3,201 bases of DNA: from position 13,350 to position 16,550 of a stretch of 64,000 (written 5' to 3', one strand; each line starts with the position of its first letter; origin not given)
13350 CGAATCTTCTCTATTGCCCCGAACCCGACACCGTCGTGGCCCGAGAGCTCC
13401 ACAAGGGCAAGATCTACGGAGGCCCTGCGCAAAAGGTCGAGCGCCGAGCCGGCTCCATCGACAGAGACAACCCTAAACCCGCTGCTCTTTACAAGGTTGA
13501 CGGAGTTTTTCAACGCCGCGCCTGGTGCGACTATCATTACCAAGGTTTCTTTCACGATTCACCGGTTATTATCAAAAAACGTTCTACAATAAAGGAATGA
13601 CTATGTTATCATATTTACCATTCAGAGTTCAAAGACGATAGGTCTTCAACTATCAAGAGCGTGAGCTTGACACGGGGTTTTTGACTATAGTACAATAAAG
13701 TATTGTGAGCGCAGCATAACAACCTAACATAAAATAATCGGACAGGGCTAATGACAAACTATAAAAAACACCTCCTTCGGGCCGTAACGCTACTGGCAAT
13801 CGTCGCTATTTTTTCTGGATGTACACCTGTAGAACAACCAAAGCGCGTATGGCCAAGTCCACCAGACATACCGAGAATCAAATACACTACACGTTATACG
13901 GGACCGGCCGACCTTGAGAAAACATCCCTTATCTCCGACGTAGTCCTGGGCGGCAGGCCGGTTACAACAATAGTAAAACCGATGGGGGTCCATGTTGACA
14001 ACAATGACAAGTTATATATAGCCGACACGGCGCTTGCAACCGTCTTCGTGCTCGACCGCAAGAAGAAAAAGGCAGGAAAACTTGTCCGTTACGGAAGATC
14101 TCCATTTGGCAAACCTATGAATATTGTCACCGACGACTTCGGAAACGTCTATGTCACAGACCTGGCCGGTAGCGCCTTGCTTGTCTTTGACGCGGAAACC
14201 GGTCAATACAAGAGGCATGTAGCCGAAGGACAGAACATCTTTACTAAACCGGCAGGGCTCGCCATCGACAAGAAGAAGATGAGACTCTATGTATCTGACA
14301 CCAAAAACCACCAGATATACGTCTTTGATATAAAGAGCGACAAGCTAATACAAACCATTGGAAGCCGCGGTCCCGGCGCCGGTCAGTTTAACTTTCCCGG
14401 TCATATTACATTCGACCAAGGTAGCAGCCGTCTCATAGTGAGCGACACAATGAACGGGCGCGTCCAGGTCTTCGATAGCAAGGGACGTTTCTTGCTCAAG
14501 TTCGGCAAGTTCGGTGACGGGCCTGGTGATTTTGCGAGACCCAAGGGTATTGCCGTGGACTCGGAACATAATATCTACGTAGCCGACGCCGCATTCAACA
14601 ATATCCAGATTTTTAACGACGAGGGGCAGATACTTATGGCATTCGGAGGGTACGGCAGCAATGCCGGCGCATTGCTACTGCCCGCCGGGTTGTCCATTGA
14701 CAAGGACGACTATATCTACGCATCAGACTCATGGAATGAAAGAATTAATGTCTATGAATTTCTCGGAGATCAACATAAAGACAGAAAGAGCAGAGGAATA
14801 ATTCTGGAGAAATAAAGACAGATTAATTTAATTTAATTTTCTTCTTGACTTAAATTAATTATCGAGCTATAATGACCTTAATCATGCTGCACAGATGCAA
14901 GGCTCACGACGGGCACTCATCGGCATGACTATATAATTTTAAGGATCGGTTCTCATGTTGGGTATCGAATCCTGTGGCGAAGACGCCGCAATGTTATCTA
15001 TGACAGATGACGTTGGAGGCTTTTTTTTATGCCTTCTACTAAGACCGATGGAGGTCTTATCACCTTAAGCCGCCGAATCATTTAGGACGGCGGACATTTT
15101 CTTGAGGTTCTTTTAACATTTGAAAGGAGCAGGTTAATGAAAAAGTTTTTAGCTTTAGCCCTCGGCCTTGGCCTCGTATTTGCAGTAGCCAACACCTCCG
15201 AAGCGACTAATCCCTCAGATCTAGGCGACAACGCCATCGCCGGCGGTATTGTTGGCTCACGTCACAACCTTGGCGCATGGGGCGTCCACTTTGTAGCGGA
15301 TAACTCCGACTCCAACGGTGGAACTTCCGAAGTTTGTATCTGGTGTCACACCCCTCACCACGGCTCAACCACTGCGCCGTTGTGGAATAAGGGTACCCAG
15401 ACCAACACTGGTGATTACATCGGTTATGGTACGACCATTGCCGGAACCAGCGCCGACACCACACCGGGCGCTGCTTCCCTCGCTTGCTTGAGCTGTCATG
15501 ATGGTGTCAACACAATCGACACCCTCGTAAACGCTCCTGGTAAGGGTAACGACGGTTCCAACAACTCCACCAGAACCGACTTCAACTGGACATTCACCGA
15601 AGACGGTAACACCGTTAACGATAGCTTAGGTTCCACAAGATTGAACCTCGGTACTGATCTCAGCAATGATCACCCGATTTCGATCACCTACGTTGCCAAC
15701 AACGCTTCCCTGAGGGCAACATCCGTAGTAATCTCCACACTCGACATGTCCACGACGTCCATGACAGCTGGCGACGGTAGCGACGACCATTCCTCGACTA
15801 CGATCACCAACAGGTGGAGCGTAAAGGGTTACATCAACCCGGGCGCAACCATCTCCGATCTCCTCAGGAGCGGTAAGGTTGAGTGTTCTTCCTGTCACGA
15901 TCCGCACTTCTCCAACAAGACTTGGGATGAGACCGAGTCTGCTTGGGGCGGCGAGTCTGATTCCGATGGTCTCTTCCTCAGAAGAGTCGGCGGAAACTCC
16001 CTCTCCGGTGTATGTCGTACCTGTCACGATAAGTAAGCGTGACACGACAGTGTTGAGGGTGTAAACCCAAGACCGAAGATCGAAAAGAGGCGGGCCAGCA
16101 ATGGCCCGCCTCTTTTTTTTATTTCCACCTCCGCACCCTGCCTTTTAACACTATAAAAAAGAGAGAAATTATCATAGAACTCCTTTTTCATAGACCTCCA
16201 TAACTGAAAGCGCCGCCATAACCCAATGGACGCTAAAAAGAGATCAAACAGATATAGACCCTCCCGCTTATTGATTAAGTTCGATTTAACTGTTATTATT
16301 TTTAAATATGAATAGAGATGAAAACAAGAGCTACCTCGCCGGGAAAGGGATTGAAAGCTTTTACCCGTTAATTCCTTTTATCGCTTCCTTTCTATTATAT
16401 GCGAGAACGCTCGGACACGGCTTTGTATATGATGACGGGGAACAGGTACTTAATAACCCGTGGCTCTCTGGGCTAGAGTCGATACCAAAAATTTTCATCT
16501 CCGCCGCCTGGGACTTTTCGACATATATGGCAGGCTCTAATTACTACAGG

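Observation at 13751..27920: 14-kb envelope cluster mixing cytochromes, NHL, TMTC/TPR, FGE-domain and spermidine-synthase-like proteins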

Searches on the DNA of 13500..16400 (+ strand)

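Call 77: search_rna_families(source=window, start=13500, end=16400, threshold=evalue, max_evalue=1)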
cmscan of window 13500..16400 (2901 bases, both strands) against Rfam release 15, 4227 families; matches with E-value up to 1: 2.
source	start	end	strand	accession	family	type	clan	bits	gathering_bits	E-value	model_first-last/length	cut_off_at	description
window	16258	16325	+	RF02060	STnc410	Gene; sRNA;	-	21.1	50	0.14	1-158/158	no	Enterobacterial sRNA STnc410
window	16029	16124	+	RF00558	L20_leader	Cis-reg; leader;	-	20.2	58.7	0.92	1-127/127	no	Ribosomal protein L20 leader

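Call 87: build_rna_model(alignment_id=A10, structure=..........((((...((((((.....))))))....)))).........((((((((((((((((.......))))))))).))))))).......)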
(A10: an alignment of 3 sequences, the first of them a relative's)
Model R1 built from alignment A10 (3 sequences, 98 columns); structure: as given.
model positions 97; base pairs 26; branch points 1; effective number of sequences 0.87; information 0.589 bits per position. Calibrated on 0.2 Mb of random sequence (short: E-values are rough).
structure used (alignment columns):
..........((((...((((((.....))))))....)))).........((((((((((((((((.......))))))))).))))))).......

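Call 88: search_with_rna_model(model_id=R1, sources=[window, L001, L002, L003, L004, L005, L006, L007, L008, L009, L010, L011, L012, L013, L014, L015, L016, L017, L018, L019, L020, L021, L022, L023, L024, L025, L026, L027, L028, L029, L030, L031, L032, L033, L034, L035, L036, L037, L038, L039, L040, L041, L042, L043, L044, L045, L046, L047, L048, L049, L050, L051, L052, L053, L054, L061, L062, L064, L066, L068, L075, L077, L084, L085, L091, L093, L096, L098, L101, L105, L106, L107, L112, L117], max_evalue=0.01, make_alignment=true)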
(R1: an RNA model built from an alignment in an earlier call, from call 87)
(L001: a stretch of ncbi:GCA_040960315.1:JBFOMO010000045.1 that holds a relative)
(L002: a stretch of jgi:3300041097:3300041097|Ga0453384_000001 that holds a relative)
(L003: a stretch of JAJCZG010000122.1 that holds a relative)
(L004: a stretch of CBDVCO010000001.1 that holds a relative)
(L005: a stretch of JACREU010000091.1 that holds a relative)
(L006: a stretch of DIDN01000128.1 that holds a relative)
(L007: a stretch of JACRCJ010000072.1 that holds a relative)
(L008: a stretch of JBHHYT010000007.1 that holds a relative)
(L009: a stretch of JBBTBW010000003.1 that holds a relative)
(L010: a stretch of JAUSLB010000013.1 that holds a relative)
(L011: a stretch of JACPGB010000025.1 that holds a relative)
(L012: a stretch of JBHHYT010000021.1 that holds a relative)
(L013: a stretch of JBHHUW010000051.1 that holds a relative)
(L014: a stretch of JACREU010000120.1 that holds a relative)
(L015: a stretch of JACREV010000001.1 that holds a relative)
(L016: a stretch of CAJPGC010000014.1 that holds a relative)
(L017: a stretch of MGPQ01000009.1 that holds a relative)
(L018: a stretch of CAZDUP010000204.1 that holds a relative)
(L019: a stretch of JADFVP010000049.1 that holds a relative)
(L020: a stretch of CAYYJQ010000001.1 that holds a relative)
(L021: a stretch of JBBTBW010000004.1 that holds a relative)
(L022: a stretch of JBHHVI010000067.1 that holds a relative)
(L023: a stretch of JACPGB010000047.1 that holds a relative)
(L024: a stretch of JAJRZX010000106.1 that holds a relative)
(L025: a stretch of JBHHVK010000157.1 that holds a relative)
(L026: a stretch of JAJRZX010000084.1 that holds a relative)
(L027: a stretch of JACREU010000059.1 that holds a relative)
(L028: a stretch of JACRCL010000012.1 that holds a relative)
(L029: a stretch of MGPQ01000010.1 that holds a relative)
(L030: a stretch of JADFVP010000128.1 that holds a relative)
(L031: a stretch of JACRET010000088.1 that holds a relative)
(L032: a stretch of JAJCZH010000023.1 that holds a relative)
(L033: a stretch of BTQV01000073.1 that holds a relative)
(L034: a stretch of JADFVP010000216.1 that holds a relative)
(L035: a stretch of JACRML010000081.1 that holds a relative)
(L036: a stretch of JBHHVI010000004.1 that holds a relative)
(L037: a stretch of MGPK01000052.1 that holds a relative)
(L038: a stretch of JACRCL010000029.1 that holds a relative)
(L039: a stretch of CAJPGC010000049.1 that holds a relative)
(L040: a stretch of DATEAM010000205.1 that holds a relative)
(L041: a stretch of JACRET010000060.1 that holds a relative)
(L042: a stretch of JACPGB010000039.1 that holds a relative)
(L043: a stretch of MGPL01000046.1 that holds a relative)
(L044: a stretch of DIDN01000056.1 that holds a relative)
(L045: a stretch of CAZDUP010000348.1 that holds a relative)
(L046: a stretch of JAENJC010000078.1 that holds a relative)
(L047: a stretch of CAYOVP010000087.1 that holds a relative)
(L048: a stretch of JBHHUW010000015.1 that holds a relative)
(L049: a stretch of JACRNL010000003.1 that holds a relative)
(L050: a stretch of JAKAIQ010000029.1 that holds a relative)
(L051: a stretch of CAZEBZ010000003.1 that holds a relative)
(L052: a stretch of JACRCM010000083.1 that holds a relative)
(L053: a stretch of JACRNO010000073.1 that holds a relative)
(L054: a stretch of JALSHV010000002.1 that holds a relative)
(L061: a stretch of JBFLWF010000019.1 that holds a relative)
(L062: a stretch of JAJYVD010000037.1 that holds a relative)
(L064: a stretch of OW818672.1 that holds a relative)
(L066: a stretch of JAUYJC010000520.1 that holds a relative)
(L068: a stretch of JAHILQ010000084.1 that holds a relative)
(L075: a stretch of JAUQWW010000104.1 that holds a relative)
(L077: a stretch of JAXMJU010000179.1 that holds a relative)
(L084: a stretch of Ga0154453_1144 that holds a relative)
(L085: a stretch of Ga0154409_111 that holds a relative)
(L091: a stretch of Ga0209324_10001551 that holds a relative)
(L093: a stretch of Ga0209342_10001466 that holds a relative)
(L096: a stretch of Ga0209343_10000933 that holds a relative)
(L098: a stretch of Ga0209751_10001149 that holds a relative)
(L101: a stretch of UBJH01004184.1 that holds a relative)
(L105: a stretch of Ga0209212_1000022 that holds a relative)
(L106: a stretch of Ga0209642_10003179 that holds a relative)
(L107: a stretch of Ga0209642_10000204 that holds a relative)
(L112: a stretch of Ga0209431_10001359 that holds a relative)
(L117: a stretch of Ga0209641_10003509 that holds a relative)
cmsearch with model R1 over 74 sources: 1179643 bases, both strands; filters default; matches with E-value up to 0.01: 37.
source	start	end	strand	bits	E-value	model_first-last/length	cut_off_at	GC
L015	5466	5562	+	119.8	2.6e-30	1-97/97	no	0.46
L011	9875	9971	+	112.5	3.1e-28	1-97/97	no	0.46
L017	50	145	+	109.8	1.8e-27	1-97/97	no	0.48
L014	9878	9973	+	109.7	1.9e-27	1-97/97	no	0.48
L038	9767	9862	+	55.5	4.1e-12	1-97/97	no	0.52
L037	9866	9961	+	55.3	4.7e-12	1-97/97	no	0.53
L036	9711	9805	+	49.6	1.9e-10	1-97/97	no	0.46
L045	676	772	+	47.5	7.7e-10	1-97/97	no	0.51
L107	6916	7015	+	46.3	1.6e-09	1-97/97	no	0.53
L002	9824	9923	+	45.8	2.3e-09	1-97/97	no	0.54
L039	7469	7562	+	44.7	4.7e-09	1-97/97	no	0.53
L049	9790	9911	+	43.3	1.2e-08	1-97/97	no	0.49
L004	9787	9887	+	43.2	1.2e-08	1-97/97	no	0.44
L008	5813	5921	+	42.8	1.6e-08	1-97/97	no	0.47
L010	3494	3597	+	40.7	6.4e-08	1-97/97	no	0.48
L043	5448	5545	+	39.9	1.1e-07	1-97/97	no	0.56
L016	9823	9922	+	36.8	7.9e-07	1-97/97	no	0.51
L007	245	346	+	36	1.3e-06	1-97/97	no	0.49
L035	9570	9675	+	34.9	2.8e-06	1-97/97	no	0.41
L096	18906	19015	-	34.9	2.8e-06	1-97/97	no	0.41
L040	6066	6172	+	32.9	1e-05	1-97/97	no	0.51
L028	9683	9775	+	32.9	1e-05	1-97/97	no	0.51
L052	9627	9729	+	31.6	2.4e-05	1-97/97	no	0.56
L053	290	388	+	31.4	2.6e-05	1-97/97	no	0.6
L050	7255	7365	+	29.5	9.6e-05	1-97/97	no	0.49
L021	9794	9898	+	28.7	0.00016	1-97/97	no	0.47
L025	3845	3955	+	28.2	0.00022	1-97/97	no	0.48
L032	9719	9821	+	27.9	0.00026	1-97/97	no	0.49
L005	9818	9925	+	26.2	0.00078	1-97/97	no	0.51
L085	6974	7081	+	26.2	0.00078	1-97/97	no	0.51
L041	9865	9959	+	25.9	0.00097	1-97/97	no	0.49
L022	2338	2434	+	24.1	0.0031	1-97/97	no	0.39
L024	9839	9945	+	23.9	0.0036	1-97/97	no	0.47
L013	6798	6904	+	23.4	0.0048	1-97/97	no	0.53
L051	5012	5120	+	23.1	0.006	1-97/97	no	0.5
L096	19362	19434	+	23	0.0065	1-97/97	no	0.34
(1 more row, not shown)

Alignment A11: 37 matches aligned to the model, 176 columns, each read 5' to 3' on its own strand. Consensus structure (alignment columns), stored with it:
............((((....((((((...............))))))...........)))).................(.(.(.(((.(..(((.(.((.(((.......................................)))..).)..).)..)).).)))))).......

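Call 94: search_rna_families(sources=[L015, L010, L007], threshold=evalue, max_evalue=1)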
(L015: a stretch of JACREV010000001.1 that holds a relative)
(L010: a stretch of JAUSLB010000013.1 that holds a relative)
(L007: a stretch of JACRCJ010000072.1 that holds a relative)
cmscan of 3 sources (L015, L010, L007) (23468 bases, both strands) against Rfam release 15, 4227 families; matches with E-value up to 1: 14.
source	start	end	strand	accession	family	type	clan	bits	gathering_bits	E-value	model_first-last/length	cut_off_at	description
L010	3295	3352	+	RF01859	Phe_leader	Cis-reg; leader;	-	27.1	55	0.95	1-125/125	no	Phenylalanine leader peptide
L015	7879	7944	+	RF01772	rnk_pseudo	Cis-reg; leader;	-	26.9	55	0.79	1-108/108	no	Pseudomonas rnk leader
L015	14714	14797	-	RF00769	mir-331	Gene; miRNA;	-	26.8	80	0.18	1-92/92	no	mir-331 microRNA precursor family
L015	7913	7961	-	RF01393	isrJ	Gene; sRNA;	-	26.2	37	0.43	1-75/75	no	isrJ Hfq binding RNA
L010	4632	4708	-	RF00506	Thr_leader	Cis-reg; leader;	-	25.8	55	0.49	1-118/118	no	Threonine operon leader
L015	7905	7939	+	RF01519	CC0196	Gene; sRNA;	-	25.5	35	0.059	24-58/58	no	Caulobacter sRNA CC0196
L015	8148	8429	+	RF04209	MIR7533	Gene; miRNA;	-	24.6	230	0.34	1-249/249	no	MIR7533 microRNA precursor family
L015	7911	7944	-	RF02621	BSnc120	Gene; sRNA;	-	23.7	114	0.22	37-70/88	no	Brucella sRNA 120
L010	4632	4771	-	RF00084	CsrC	Gene; sRNA;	CL00106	23.7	61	0.0016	122-244/255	no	CsrC RNA family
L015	7913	8028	-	RF00195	RsmY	Gene; sRNA;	CL00106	23.6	57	0.044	1-121/121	no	RsmY RNA family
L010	3317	3356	+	RF00489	ctRNA_p42d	Gene; antisense;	-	22.9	50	0.67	1-46/46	no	ctRNA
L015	7768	7960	+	RF02225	sX6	Gene; sRNA;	-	22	40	0.05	1-342/342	no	Proteobacterial sRNA sX6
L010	4610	4664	+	RF02901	AaHKsRNA41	Gene; sRNA;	-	21.4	97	0.43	1-187/187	no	Aggregatibacter sRNA 41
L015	7912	7939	-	RF02604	BASRCI153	Gene; sRNA;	-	19.3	137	0.95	166-193/214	no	Brucella sRNA CI153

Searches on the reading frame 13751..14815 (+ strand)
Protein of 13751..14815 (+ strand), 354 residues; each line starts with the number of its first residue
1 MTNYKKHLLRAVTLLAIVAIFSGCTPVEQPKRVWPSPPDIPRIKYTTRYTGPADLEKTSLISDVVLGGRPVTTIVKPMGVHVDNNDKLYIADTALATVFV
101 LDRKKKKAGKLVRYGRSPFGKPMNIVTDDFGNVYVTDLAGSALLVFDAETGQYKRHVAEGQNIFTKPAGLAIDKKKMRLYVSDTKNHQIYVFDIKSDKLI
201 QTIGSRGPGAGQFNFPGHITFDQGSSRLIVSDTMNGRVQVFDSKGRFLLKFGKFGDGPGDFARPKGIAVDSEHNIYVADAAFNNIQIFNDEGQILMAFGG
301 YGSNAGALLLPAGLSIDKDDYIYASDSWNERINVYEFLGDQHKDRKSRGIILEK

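Call 3: search_protein_families(library=pfam, proteins=[window:13751-14815:+], max_evalue=0.01)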
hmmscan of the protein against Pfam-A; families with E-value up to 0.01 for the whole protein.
window:13751-14815:+ (354 aa): 9 families
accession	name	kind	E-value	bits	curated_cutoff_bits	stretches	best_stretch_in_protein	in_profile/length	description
PF17170.10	DUF5128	-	1.7e-25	90.4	22.9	3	226-280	54-109/321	6-bladed beta-propeller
PF01436.27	NHL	-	5.1e-24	83.5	20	2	164-192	1-28/28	NHL repeat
PF08450.18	SGL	-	1.3e-13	51.6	26.3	1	214-295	134-217/246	SMP-30/Gluconolactonase/LRE-like region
PF01731.26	Arylesterase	-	1.6e-09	38.2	21.3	0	162-195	51-84/86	Arylesterase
PF06739.17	SBBP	-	8.8e-08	32.4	20.5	0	264-278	15-29/38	Beta-propeller repeat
PF25021.1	TEN_NHL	-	7.6e-07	28.9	27.1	1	168-296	75-174/357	Teneurin NHL domain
PF03022.22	MRJP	-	0.00011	22.1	19.8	0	159-198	58-99/288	Major royal jelly protein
PF10282.15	Lactonase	-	0.0016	18.1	21.7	1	165-242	244-319/344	Lactonase, 7-bladed beta-propeller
PF13970.12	DUF4221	-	0.0018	18.4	23.4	0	174-245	31-104/311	Domain of unknown function (DUF4221)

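Call 4: search_protein_families(library=ncbifam, proteins=[window:13751-14815:+], max_evalue=0.01)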
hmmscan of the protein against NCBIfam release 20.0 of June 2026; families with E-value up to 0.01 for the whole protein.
window:13751-14815:+ (354 aa): 7 families
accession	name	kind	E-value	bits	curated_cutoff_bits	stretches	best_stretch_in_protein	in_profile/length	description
NF035926.1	scyF_NHL_VPEP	equivalog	1.2e-49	169.4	350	2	128-299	111-284/376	scytonemin biosynthesis PEP-CTERM protein ScyF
TIGR03866.1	PQQ_ABC_repeats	subfamily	6.2e-10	38.6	287.3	1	84-203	9-121/310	PQQ-dependent catabolism-associated beta-propeller protein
NF052280.1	7_blade_YncE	equivalog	1e-09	37.7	400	1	72-244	72-246/338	7-bladed beta-propeller protein YncE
NF033206.1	ScyE_fam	subfamily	1.3e-06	28.2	80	0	261-325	252-318/333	ScyD/ScyE family protein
NF047780.1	LIC12708_fam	subfamily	4.2e-06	25.9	150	0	260-295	118-153/391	LIC_12708 family protein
TIGR02276.1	beta_rpt_yvtn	repeat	7e-05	22.7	27.85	0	178-204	5-31/42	beta-propeller repeat protein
NF008258.1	PRK11028.1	equivalog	0.00021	20.5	370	1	73-244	36-206/330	6-phosphogluconolactonase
